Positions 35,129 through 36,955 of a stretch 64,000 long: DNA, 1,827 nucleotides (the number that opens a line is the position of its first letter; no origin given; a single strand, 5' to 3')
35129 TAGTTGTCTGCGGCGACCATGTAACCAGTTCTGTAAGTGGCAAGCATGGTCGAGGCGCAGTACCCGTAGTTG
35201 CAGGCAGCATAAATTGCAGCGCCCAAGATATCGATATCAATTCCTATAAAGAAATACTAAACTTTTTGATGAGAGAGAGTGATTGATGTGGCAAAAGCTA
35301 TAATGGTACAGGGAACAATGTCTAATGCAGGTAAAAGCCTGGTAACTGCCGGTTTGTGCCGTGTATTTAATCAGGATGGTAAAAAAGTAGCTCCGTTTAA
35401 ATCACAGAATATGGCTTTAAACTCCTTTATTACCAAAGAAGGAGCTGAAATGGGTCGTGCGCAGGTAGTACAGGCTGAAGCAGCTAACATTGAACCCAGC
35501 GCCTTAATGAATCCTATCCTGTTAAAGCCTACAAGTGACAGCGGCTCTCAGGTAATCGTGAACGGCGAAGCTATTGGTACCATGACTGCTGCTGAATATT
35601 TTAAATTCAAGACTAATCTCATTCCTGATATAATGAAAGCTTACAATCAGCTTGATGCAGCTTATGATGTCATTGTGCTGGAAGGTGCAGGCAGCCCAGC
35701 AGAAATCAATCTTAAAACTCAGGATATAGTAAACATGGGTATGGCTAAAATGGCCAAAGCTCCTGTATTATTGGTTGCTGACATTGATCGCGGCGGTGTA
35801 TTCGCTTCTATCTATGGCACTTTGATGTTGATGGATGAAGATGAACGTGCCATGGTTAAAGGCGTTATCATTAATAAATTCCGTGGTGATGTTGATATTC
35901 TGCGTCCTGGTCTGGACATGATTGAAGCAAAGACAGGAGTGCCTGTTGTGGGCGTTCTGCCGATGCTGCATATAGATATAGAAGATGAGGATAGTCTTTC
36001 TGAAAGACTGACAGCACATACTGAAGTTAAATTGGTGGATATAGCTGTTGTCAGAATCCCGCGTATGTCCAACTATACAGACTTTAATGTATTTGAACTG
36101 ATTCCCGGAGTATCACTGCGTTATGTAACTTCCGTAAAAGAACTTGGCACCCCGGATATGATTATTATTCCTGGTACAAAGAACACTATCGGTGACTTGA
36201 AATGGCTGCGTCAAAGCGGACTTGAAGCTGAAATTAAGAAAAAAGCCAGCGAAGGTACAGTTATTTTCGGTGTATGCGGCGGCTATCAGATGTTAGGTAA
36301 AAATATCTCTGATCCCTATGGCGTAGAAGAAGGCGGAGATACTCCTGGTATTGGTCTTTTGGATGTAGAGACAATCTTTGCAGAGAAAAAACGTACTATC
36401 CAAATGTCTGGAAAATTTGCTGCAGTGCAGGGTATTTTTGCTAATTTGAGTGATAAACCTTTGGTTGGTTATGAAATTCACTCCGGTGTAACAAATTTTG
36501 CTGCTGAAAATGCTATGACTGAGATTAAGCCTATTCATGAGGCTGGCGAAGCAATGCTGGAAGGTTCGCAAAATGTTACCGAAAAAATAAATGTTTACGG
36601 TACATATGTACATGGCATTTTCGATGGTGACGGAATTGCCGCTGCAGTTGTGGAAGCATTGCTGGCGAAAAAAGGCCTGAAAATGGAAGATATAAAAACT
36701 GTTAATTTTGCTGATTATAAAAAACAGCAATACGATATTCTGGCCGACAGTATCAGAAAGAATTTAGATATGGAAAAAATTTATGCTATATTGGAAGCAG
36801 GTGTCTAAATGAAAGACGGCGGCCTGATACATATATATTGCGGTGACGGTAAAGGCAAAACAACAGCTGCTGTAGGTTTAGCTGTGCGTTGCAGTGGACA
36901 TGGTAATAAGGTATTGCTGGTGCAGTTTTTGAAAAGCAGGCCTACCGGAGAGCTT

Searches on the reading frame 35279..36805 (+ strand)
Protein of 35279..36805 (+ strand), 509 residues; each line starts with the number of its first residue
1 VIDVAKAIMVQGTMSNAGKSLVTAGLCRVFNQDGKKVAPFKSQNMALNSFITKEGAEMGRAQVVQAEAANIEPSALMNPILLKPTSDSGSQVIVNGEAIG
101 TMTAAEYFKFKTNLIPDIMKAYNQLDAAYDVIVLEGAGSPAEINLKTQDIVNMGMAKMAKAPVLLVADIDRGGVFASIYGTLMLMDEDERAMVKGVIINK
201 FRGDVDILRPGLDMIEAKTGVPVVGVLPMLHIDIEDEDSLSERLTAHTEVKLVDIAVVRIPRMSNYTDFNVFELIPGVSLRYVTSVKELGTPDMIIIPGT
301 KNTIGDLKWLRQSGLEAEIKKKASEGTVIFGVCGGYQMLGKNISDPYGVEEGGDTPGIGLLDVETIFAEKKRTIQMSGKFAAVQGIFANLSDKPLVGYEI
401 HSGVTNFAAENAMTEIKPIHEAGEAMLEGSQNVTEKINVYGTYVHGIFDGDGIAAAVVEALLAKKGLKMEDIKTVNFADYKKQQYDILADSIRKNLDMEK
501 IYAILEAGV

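Call 64: list_cluster_members(proteins=[window:35279-36805:+, window:39515-40723:-, window:38216-39340:-])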
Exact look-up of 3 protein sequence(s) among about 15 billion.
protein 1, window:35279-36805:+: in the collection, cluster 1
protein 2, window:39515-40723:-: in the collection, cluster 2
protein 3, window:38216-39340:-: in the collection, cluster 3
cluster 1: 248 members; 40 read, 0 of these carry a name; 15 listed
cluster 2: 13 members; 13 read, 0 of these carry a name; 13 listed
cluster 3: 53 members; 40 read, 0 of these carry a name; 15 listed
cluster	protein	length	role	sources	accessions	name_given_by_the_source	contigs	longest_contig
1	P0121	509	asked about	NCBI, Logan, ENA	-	-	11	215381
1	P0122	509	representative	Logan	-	-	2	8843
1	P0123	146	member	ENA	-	-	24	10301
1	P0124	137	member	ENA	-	-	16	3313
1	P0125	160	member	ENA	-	-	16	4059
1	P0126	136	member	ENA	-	-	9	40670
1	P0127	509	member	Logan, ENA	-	-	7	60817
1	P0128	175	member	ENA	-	-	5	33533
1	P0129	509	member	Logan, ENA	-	-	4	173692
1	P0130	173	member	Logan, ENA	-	-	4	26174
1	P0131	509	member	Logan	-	-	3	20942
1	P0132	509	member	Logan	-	-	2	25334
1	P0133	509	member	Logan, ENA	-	-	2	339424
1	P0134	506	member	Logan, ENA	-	-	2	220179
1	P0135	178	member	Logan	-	-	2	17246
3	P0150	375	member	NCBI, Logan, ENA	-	-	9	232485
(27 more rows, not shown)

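Call 66: find_encoding_contigs(protein=P0150, flank=5000, max_places=6)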
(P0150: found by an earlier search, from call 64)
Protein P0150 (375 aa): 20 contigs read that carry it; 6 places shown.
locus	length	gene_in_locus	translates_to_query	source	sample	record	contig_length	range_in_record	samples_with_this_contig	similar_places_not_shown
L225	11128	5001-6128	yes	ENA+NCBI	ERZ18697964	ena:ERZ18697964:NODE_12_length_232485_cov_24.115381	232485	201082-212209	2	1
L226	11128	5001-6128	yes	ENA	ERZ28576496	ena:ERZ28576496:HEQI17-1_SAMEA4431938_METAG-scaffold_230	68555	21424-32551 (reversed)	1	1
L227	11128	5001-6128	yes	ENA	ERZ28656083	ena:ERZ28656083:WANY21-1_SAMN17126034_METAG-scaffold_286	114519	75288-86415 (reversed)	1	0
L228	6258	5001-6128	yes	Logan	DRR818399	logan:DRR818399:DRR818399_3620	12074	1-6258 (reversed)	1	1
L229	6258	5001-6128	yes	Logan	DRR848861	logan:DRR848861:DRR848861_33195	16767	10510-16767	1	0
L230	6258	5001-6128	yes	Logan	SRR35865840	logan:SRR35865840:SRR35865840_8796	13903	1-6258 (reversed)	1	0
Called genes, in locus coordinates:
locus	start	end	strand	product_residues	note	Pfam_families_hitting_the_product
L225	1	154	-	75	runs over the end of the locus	-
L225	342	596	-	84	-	-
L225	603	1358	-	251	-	PF08346:AntA, PF03374:ANT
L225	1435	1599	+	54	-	-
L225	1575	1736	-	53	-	-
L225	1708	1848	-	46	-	-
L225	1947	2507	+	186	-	-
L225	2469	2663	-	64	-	-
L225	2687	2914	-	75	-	PF01381:HTH_3 (weak)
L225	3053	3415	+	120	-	PF13560:HTH_31 (weak), PF01381:HTH_3, PF12844:HTH_19 (weak)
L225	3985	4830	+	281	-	PF04383:KilA-N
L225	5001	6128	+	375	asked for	PF00589:Phage_integrase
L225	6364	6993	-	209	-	PF02570:CbiC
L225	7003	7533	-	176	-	PF02572:CobA_CobO_BtuR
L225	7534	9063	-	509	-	PF01656:CbiA, PF13500:AAA_26, PF07685:GATase_3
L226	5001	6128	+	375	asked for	PF00589:Phage_integrase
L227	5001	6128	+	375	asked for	PF00589:Phage_integrase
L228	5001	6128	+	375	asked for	PF00589:Phage_integrase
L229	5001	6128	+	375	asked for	PF00589:Phage_integrase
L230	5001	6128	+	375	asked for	PF00589:Phage_integrase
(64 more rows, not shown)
